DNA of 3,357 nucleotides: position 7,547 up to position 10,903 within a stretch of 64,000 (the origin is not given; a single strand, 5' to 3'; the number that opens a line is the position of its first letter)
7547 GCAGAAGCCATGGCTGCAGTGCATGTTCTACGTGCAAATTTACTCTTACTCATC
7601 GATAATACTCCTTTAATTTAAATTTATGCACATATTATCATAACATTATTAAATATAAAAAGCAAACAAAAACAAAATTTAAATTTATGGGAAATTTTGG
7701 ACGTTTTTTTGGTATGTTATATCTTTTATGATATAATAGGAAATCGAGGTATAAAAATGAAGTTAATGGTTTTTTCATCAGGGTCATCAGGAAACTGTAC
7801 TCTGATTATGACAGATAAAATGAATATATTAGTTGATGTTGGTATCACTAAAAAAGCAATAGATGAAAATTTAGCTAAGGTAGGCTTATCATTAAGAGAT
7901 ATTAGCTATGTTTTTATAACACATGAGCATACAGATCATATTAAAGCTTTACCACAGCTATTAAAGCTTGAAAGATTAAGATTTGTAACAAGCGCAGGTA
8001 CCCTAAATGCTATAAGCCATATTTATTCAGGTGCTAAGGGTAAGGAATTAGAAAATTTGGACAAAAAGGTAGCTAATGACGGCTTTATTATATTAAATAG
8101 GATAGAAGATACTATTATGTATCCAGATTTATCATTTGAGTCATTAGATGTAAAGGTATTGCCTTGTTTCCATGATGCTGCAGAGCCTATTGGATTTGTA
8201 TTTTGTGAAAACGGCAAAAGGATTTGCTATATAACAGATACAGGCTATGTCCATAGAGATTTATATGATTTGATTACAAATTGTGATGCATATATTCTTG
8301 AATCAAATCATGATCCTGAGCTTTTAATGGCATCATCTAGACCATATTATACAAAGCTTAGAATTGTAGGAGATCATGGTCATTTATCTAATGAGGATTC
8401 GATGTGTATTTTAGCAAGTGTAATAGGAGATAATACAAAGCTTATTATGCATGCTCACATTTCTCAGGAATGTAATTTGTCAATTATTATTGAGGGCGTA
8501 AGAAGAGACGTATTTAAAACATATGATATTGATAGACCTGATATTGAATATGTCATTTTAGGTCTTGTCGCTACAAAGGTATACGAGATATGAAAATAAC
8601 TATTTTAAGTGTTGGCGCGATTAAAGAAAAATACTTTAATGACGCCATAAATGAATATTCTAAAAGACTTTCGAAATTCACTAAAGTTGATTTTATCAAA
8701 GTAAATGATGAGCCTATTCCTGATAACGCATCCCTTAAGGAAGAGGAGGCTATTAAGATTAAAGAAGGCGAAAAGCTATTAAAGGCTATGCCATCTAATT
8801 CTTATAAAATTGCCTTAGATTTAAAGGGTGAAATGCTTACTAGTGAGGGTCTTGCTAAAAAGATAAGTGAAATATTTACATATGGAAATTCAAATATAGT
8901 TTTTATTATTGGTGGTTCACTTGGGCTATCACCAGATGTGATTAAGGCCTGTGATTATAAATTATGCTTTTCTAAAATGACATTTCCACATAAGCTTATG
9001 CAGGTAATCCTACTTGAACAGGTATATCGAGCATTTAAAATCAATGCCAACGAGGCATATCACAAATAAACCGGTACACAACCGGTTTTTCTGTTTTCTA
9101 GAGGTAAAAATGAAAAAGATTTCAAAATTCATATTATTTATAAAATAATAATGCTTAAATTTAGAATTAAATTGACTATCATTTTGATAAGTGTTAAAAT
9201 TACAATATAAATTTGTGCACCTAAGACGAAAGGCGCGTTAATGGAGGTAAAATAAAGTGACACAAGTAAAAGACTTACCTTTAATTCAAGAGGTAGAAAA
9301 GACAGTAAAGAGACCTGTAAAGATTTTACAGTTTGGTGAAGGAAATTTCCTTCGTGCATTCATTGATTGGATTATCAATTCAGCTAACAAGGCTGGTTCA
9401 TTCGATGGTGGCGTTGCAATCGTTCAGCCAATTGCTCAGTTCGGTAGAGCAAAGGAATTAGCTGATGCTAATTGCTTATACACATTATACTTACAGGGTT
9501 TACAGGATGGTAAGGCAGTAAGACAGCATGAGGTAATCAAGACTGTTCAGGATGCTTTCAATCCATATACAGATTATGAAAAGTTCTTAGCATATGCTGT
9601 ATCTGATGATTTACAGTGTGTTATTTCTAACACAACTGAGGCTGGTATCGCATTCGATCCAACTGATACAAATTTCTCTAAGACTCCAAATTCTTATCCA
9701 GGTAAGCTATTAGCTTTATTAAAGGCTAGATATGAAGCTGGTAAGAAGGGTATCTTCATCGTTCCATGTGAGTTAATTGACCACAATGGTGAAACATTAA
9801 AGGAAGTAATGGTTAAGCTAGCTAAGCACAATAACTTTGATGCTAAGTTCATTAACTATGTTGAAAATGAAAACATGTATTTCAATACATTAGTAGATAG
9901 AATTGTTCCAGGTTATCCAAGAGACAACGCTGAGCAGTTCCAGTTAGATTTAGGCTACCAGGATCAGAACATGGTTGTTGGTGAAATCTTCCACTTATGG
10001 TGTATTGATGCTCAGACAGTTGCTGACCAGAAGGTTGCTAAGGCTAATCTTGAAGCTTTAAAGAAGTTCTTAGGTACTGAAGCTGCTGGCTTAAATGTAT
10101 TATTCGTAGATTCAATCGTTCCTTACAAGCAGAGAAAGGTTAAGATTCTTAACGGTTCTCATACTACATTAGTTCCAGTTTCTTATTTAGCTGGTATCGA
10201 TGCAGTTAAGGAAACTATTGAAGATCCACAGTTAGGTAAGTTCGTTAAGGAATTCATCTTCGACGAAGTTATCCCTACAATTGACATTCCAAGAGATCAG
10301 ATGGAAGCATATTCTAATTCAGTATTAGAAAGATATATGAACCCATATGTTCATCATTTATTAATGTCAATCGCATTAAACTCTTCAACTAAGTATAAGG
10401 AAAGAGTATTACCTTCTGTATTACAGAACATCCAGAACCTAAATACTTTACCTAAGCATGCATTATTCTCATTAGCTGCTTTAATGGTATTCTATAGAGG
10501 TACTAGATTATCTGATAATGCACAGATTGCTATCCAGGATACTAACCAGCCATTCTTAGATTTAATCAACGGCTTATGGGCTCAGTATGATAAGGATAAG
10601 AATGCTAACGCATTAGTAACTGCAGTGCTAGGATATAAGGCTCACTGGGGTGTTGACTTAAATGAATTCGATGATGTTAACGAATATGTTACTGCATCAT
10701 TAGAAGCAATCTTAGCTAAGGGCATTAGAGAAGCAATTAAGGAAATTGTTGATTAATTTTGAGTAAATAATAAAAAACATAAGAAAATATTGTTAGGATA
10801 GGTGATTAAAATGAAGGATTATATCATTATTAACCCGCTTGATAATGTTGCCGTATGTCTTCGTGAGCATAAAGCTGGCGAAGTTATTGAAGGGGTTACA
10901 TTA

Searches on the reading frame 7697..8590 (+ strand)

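Call 103: search_protein_families(library=pfam, proteins=[window:7697-8590:+], max_evalue=0.00001)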
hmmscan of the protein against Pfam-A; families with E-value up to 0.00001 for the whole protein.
window:7697-8590:+ (298 aa): 2 families
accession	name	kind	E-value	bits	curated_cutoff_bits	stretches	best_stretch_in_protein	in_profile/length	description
PF12706.13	Lactamase_B_2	-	6.9e-19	68.7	27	1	43-252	2-199/200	Beta-lactamase superfamily domain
PF00753.33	Lactamase_B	-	3.3e-14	53.7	22.7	1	31-189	5-157/196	Metallo-beta-lactamase superfamily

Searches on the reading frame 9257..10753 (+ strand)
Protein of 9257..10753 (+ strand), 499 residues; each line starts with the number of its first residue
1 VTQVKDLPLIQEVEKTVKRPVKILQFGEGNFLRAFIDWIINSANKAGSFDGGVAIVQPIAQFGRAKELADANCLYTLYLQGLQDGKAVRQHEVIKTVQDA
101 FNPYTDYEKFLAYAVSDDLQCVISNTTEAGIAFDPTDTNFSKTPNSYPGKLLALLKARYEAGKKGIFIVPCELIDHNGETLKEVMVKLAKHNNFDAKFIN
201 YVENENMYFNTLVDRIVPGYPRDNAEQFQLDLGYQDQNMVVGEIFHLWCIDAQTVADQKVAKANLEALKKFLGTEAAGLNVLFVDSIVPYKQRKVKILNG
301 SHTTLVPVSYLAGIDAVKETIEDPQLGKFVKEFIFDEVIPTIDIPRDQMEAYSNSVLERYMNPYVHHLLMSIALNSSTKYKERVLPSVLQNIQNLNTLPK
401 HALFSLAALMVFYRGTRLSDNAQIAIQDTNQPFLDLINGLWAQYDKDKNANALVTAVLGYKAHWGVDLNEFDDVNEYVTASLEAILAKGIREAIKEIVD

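Call 103: search_protein_families(library=pfam, proteins=[window:9257-10753:+], max_evalue=0.00001)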
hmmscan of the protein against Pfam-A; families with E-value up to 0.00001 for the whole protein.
window:9257-10753:+ (499 aa): 2 families
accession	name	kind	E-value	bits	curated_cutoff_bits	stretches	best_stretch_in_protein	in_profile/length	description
PF08125.19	Mannitol_dh_C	-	1.5e-41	142.4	30.7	1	287-485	2-189/190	Mannitol dehydrogenase C-terminal domain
PF01232.29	Mannitol_dh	-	3.4e-31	109.2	27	1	22-258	2-193/199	Mannitol dehydrogenase Rossmann domain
